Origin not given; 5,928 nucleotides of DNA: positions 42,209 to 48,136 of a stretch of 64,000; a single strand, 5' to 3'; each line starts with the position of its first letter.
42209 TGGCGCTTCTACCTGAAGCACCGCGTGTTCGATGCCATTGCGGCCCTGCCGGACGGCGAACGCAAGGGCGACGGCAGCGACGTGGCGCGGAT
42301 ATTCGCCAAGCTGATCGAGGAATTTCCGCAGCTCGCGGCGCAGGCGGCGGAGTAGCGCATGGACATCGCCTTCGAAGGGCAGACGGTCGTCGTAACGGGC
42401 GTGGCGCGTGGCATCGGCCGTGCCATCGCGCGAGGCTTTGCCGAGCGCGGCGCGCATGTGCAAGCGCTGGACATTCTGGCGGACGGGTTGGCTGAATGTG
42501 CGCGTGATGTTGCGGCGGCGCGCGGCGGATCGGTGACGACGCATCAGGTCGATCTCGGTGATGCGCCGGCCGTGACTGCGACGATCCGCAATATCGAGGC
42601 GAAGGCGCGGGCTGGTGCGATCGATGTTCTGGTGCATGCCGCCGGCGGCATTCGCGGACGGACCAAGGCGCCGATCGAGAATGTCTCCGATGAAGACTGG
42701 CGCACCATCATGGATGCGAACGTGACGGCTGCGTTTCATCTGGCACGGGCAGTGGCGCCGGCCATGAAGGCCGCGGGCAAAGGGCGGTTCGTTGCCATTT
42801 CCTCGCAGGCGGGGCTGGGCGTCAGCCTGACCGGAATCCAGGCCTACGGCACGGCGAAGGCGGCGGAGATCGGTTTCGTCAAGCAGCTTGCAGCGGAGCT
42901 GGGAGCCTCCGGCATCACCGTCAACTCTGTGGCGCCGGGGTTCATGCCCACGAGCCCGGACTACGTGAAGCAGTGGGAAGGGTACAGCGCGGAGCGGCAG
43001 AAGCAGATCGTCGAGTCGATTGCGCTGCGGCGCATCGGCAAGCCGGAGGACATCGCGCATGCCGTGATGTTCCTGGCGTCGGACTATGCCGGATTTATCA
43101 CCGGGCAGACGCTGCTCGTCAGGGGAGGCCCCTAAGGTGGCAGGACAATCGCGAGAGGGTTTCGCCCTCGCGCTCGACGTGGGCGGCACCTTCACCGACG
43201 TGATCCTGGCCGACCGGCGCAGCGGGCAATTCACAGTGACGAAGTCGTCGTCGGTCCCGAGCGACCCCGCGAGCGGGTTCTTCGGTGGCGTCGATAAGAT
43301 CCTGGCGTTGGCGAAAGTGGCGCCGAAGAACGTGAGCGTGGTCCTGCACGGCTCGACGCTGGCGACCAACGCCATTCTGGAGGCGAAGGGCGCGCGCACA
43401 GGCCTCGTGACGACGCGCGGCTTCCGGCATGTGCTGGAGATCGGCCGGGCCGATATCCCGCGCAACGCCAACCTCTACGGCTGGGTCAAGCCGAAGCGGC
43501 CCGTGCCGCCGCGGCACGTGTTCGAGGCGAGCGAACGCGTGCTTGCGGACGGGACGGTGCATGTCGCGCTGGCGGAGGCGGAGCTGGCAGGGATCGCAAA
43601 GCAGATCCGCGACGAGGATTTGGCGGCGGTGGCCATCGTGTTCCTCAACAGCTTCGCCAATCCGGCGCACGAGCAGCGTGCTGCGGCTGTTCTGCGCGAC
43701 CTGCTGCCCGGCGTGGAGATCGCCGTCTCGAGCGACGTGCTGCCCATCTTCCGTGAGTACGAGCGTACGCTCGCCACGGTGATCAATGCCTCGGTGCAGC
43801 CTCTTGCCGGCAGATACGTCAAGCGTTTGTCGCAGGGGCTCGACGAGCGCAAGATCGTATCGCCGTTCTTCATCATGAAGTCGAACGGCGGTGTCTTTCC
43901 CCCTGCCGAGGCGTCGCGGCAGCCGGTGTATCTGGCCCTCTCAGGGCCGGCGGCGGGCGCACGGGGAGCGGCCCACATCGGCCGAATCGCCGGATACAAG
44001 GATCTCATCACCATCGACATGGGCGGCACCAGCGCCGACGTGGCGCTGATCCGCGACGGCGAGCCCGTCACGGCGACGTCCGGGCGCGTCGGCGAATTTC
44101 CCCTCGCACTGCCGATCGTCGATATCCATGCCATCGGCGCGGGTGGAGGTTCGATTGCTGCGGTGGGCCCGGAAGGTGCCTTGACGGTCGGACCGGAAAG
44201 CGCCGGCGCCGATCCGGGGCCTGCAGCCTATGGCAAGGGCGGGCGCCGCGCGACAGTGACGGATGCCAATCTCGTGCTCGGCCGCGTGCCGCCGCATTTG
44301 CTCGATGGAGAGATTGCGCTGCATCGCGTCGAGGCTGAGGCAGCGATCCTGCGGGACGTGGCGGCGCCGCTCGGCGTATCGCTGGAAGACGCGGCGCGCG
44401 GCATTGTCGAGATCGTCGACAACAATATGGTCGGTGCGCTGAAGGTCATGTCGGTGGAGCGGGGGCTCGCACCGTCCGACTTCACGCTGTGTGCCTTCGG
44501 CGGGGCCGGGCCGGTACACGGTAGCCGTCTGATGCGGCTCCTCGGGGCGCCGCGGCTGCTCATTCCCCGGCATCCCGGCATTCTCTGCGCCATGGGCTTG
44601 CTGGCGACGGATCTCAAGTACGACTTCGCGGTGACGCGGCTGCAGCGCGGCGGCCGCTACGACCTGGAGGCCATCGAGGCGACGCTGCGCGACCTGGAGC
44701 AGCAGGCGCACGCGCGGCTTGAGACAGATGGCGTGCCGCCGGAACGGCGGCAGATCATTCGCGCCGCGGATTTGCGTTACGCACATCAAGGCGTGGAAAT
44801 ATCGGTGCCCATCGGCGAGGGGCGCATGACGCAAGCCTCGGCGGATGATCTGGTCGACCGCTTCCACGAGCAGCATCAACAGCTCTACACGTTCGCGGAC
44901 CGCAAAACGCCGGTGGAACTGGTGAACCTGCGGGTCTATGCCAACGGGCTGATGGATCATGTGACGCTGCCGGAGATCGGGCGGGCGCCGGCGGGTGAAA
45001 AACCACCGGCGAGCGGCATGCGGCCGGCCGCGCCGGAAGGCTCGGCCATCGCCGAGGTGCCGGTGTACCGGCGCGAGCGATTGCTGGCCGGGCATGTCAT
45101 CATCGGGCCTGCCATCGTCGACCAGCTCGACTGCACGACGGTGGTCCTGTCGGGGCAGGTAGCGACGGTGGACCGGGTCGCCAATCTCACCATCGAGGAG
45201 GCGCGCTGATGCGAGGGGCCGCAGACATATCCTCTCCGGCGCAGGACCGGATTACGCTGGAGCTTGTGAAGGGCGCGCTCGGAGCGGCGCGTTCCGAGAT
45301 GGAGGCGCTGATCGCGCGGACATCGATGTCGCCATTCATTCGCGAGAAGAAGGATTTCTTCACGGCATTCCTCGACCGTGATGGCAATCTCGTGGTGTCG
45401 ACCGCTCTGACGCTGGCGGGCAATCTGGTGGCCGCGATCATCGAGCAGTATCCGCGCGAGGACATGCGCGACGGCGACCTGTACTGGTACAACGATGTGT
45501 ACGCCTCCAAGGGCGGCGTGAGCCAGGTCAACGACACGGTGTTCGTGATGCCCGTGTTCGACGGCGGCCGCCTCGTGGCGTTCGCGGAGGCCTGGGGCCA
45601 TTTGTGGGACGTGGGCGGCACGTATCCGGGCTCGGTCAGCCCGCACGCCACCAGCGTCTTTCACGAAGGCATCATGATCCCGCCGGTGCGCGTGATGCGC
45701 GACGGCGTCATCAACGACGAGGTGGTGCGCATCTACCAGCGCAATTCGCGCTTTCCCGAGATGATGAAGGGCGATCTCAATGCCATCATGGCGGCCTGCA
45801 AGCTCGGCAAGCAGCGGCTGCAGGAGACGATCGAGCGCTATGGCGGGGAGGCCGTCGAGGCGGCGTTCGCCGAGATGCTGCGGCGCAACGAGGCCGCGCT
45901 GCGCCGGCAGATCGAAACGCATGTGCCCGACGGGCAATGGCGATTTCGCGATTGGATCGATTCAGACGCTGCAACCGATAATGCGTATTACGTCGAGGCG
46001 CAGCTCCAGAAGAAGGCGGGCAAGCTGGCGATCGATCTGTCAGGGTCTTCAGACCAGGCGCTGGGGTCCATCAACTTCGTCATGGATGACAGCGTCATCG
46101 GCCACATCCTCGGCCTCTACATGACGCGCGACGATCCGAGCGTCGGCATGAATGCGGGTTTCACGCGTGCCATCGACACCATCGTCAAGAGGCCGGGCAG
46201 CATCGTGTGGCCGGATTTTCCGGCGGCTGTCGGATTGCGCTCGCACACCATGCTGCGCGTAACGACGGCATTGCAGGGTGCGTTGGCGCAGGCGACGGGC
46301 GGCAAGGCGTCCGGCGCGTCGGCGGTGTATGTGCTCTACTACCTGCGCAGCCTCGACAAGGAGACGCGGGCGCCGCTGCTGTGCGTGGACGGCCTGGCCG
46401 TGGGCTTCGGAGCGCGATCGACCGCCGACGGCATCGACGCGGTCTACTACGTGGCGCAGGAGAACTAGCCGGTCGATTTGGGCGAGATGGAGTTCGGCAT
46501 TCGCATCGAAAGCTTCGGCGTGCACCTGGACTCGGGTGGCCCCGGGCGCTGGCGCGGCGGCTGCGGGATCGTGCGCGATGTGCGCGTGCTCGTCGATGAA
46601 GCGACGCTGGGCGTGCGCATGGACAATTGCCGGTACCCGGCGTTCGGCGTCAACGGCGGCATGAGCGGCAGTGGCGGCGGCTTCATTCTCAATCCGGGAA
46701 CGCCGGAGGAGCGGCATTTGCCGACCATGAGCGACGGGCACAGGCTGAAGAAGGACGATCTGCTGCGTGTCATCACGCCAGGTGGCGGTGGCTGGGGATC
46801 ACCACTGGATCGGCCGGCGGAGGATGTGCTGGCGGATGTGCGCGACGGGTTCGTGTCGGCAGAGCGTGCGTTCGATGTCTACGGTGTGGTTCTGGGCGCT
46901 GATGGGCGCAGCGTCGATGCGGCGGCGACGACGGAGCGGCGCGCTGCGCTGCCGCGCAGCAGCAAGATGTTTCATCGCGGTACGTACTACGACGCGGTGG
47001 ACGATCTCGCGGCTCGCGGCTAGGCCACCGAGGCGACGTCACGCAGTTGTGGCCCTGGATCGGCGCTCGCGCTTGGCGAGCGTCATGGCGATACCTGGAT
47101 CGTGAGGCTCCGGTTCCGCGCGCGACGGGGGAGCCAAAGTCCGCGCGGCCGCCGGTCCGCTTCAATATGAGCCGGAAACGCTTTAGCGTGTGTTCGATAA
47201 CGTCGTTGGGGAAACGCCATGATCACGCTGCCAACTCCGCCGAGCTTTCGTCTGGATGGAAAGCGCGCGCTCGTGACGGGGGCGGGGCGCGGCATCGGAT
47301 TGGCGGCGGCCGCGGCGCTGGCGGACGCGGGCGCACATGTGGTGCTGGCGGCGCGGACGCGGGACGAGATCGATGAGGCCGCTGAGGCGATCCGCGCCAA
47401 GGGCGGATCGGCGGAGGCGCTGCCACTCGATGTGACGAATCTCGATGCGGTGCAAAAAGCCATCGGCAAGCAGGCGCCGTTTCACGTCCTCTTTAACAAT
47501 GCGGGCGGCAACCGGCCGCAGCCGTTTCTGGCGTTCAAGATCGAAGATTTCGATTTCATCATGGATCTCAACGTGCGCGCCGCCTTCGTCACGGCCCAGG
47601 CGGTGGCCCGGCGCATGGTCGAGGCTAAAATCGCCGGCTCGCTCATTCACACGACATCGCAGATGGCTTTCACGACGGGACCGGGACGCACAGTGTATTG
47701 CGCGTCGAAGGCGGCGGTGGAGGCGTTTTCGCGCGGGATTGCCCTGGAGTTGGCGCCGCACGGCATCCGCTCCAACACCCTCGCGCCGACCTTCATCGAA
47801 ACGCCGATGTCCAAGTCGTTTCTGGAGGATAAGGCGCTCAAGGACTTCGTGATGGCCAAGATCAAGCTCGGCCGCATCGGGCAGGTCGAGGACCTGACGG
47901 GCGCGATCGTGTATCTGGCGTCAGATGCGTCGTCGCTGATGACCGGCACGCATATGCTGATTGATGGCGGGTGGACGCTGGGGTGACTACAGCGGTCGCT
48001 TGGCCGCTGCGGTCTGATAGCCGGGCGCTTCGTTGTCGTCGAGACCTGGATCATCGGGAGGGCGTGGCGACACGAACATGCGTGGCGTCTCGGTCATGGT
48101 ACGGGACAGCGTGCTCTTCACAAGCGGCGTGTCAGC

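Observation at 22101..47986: About 26-kb orphan catabolic supercluster: two divergent operons, no local regulator, no mobility genes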

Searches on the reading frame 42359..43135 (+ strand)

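Call 5: search_protein_families(library=pfam, proteins=[window:42359-43135:+])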
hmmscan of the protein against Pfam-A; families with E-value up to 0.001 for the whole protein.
window:42359-43135:+ (258 aa): 4 families
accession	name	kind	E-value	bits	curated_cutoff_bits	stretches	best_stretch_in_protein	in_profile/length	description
PF13561.12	adh_short_C2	-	2.3e-55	188.2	27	1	14-257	1-234/236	Enoyl-(Acyl carrier protein) reductase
PF00106.31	adh_short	-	9.3e-47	159.5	26.6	1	8-198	1-184/195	short chain dehydrogenase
PF08659.16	KR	-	3e-12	47.3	22.6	1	9-188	2-173/180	KR domain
PF01370.27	Epimerase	-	6.1e-05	23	20.9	1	10-155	1-121/240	NAD dependent epimerase/dehydratase family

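Call 8: search_protein_families(library=ncbifam, proteins=[window:42359-43135:+])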
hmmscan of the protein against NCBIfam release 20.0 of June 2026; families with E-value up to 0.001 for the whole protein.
window:42359-43135:+ (258 aa): 230 families (the best 25 are shown)
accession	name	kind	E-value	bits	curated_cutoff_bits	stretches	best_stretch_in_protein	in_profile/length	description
NF009466.0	PRK12826.1-2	subfamily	7.4e-58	195.9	222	1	8-257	4-243/248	3-oxoacyl-ACP reductase FabG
NF005559.1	PRK07231.1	subfamily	1.7e-56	191.5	215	1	5-257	2-246/249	glucose 1-dehydrogenase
NF009468.0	PRK12826.1-4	equivalog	2.6e-55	187.9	318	1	4-257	4-246/256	SDR family oxidoreductase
NF004197.0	PRK05653.1-1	equivalog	1.4e-54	185.4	332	1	1-257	1-245/249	3-oxoacyl-ACP reductase FabG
NF004198.0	PRK05653.1-3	equivalog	3.3e-53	180.7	296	1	5-257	5-245/248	3-oxoacyl-ACP reductase FabG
TIGR01830.1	3oxo_ACP_reduc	equivalog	1.1e-51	175.9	297.75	1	10-257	1-237/239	3-oxoacyl-[acyl-carrier-protein] reductase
NF009464.0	PRK12824.1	subfamily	6.5e-51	173.4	269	1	9-257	4-241/245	3-oxoacyl-ACP reductase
NF004202.0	PRK05653.2-2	equivalog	2.7e-49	168.1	333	1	4-257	4-246/259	3-oxoacyl-ACP reductase FabG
NF004778.0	PRK06124.1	equivalog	3.6e-49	167.5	303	1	4-257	8-251/256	SDR family oxidoreductase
NF005309.0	PRK06841.1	subfamily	1.3e-48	165.7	286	1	3-257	11-251/255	GolD/DthD family dehydrogenase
NF047923.1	pyridox_DH_SDR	equivalog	1.7e-48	165.3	325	1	6-257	2-239/243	pyridoxal 4-dehydrogenase, SDR-type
NF004791.0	PRK06138.1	equivalog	2.3e-48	164.7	312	1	6-257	4-248/252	SDR family oxidoreductase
NF052558.1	MBtsdlDhBudC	equivalog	4.6e-48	164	270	1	5-257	1-240/250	meso-2,3-butanediol dehydrogenase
TIGR01829.1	AcAcCoA_reduct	subfamily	5.9e-47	160.4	302.1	1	11-257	4-239/242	acetoacetyl-CoA reductase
NF006074.0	PRK08220.1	equivalog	1.8e-46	158.8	312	1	2-257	3-246/251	2,3-dihydro-2,3-dihydroxybenzoate dehydrogenase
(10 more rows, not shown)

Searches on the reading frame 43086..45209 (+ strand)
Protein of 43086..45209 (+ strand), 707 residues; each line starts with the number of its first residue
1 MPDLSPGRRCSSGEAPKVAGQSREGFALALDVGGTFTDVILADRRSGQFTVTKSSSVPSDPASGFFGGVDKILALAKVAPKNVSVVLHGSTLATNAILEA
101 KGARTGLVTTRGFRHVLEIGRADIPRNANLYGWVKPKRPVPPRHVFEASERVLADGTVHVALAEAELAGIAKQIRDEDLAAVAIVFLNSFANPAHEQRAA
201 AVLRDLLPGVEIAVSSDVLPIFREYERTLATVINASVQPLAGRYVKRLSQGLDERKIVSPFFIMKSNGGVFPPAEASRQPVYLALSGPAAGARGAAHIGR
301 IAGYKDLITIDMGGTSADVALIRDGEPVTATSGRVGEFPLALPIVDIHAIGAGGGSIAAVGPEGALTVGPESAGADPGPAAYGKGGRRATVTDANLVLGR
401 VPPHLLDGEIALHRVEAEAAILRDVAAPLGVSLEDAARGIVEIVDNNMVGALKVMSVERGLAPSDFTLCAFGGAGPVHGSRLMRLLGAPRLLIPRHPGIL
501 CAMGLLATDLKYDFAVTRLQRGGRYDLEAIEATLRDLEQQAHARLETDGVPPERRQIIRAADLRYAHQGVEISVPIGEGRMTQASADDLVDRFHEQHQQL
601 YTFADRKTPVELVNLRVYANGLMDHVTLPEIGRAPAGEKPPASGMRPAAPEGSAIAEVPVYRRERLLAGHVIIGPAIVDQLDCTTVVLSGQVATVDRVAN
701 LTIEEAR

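Call 5: search_protein_families(library=pfam, proteins=[window:43086-45209:+])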
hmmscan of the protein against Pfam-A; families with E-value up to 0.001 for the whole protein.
window:43086-45209:+ (707 aa): 3 families
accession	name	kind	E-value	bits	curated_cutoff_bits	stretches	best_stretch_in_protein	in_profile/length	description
PF01968.24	Hydantoinase_A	-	5e-89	298.8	22.9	1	227-512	1-289/291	Hydantoinase/oxoprolinase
PF05378.19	Hydant_A_N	-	2.2e-45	155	25.2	1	28-205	2-174/176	Hydantoinase/oxoprolinase N-terminal region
PF19278.4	Hydant_A_C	-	6.9e-12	45.6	21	1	528-699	12-186/193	Hydantoinase/oxoprolinase C-terminal domain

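Call 25: search_protein_families(library=ncbifam, proteins=[window:43152-45209:+], max_evalue=1e-10)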
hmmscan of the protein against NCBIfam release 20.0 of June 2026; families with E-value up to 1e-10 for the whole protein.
window:43152-45209:+ (685 aa): 3 families
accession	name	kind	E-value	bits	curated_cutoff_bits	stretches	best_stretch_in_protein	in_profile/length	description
NF050156.1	CapLactmsAlpCapA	equivalog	4.4e-160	534.3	1000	1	4-682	1-686/689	caprolactamase subunit alpha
NF042975.2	AcphenoCarb_ApcC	equivalog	2.7e-73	247.3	1500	1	6-675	11-703/733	acetophenone carboxylase subunit gamma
NF042960.1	AcphenoCarb_ApcA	equivalog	1.6e-55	188.6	1250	1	6-682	4-656/658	acetophenone carboxylase subunit alpha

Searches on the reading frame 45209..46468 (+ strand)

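Call 5: search_protein_families(library=pfam, proteins=[window:45209-46468:+])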
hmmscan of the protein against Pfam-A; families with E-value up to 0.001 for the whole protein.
window:45209-46468:+ (419 aa): 1 family
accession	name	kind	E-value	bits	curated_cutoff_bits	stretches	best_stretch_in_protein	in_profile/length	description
PF02538.19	Hydantoinase_B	-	6.4e-98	328.9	26.8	1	13-413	1-397/519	Hydantoinase B/oxoprolinase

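Call 25: search_protein_families(library=ncbifam, proteins=[window:45209-46465:+], max_evalue=1e-10)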
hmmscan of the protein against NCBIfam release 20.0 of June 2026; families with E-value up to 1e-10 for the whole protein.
window:45209-46465:+ (419 aa): 2 families
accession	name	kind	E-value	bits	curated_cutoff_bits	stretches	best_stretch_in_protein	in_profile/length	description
NF050157.1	CapLactmsBetCapB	equivalog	7.5e-44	149.9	1000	1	13-372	2-360/577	caprolactamase subunit beta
NF042976.1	AcphenoCarb_ApcD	equivalog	2.7e-25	88.8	1500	1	73-412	94-438/685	acetophenone carboxylase subunit delta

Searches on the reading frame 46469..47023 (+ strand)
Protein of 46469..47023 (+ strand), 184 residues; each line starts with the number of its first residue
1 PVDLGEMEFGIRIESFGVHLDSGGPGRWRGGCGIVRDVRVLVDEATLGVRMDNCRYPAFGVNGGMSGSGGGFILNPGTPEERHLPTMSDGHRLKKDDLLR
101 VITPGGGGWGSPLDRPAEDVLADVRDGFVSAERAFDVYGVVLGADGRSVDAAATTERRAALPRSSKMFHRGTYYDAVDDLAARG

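Call 5: search_protein_families(library=pfam, proteins=[window:46478-47023:+])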
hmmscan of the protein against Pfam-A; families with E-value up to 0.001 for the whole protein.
window:46478-47023:+ (181 aa): 1 family
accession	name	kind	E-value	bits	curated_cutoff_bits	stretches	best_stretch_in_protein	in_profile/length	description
PF02538.19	Hydantoinase_B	-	9.8e-25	87.4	26.8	1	3-109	412-519/519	Hydantoinase B/oxoprolinase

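Call 25: search_protein_families(library=ncbifam, proteins=[window:46469-47023:+], max_evalue=1e-10)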
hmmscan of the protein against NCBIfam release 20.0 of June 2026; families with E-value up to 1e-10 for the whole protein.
window:46469-47023:+ (184 aa): 1 family
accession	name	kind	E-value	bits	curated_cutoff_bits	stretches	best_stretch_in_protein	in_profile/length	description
NF050157.1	CapLactmsBetCapB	equivalog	1.9e-20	72.7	1000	1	2-159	416-576/577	caprolactamase subunit beta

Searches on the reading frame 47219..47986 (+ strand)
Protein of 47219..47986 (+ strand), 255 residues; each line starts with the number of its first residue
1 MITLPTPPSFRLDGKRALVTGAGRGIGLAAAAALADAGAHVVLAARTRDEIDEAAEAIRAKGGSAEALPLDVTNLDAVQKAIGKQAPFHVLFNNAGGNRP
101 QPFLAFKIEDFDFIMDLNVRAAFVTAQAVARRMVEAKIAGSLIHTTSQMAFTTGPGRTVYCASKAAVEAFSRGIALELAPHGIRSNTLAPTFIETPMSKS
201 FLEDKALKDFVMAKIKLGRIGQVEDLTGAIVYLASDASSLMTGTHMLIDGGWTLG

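Call 5: search_protein_families(library=pfam, proteins=[window:47219-47986:+])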
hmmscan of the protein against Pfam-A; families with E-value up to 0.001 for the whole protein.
window:47219-47986:+ (255 aa): 4 families
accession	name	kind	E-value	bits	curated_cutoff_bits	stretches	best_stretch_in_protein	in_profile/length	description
PF13561.12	adh_short_C2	-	8.7e-56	189.6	27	1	21-253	1-236/236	Enoyl-(Acyl carrier protein) reductase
PF00106.31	adh_short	-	2.7e-49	167.7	26.6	1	15-204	1-193/195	short chain dehydrogenase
PF23441.1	SDR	-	1.3e-10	41.5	27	1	19-252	12-255/258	SDR-like rossmann domain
PF08659.16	KR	-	1.7e-10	41.6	22.6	1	18-172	4-161/180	KR domain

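Call 25: search_protein_families(library=ncbifam, proteins=[window:47219-47986:+], max_evalue=1e-10)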
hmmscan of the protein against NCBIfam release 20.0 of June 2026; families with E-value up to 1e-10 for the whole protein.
window:47219-47986:+ (255 aa): 212 families (the best 25 are shown)
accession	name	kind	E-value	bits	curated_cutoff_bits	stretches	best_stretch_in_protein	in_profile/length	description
NF005559.1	PRK07231.1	subfamily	1.6e-59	201.4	215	1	11-253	1-248/249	glucose 1-dehydrogenase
NF006070.0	PRK08213.1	subfamily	3.3e-57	194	279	1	9-253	7-257/259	gluconate 5-dehydrogenase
NF004778.0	PRK06124.1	equivalog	9e-57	192.4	303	1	9-253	6-253/256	SDR family oxidoreductase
NF005711.0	PRK07523.1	subfamily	1.3e-55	188.7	413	1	10-253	6-252/255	SDR family oxidoreductase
NF004791.0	PRK06138.1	equivalog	9.7e-54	182.3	312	1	11-254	2-251/252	SDR family oxidoreductase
TIGR01830.1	3oxo_ACP_reduc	equivalog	1.7e-53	181.8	297.75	1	17-251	1-237/239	3-oxoacyl-[acyl-carrier-protein] reductase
NF005467.0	PRK07060.1-5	equivalog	3.2e-53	180.8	360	1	9-253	4-243/245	SDR family oxidoreductase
NF004197.0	PRK05653.1-1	equivalog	7.3e-53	179.7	332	1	11-253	4-247/249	3-oxoacyl-ACP reductase FabG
NF005446.0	PRK07035.1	equivalog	4.9e-52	176.7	373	1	9-253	6-254/255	SDR family oxidoreductase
NF005983.0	PRK08085.1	equivalog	6.2e-52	176.7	408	1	10-252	5-250/254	gluconate 5-dehydrogenase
NF004522.0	PRK05867.1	equivalog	3.3e-51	174.5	447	1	10-253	7-253/255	SDR family oxidoreductase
TIGR01832.1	kduD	equivalog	5.3e-51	173.5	338.85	1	10-252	1-245/248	2-dehydro-3-deoxy-D-gluconate 5-dehydrogenase KduD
NF005873.0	PRK07814.1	equivalog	6.7e-51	173.2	346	1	10-253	6-252/263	SDR family oxidoreductase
NF004818.0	PRK06172.1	equivalog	6.9e-51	173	336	1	11-253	4-251/253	SDR family oxidoreductase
NF004198.0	PRK05653.1-3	equivalog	1.1e-49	169.2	296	1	12-253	5-247/248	3-oxoacyl-ACP reductase FabG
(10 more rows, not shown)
